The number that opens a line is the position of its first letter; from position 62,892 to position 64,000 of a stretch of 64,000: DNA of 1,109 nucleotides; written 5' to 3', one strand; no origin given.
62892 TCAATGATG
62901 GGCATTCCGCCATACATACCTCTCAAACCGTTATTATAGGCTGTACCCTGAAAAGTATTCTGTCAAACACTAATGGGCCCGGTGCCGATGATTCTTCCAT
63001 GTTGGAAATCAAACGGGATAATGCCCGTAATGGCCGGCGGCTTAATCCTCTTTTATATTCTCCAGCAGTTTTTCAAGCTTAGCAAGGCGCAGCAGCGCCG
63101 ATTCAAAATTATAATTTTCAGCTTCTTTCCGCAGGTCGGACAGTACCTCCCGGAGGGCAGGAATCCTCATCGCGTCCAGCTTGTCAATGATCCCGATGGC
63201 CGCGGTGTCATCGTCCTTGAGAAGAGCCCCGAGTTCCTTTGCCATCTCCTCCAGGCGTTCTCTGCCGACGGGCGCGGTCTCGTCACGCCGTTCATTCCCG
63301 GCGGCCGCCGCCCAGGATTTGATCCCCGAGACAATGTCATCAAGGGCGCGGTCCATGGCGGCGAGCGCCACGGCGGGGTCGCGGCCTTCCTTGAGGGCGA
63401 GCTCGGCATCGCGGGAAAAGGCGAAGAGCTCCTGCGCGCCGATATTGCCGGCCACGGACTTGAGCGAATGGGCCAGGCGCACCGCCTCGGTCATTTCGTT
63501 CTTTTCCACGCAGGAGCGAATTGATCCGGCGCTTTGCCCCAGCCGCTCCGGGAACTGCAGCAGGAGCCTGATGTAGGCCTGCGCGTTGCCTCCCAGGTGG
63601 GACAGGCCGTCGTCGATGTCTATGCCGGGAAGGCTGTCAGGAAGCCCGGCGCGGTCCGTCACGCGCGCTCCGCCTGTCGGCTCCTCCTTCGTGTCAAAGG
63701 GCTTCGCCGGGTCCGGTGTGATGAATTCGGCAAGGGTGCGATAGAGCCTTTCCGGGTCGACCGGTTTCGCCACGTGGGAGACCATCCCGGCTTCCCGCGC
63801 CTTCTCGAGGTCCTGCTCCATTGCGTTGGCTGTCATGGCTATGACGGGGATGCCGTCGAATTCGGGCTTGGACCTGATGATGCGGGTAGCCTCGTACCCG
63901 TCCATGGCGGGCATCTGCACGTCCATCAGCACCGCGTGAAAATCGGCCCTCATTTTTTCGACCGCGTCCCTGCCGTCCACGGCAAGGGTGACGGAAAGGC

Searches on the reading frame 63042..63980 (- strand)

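Call 84: search_protein_families(library=pfam, proteins=[window:63042-63980:-], max_evalue=0.001)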
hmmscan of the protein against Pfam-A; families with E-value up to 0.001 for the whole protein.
window:63042-63980:- (312 aa): 2 families
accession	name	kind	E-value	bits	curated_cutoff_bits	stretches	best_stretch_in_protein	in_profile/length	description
PF00072.30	Response_reg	-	5e-18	65.7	30.2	1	2-82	30-109/111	Response regulator receiver domain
PF01627.28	Hpt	-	1.6e-07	31.9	24.6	1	144-218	7-79/84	Hpt domain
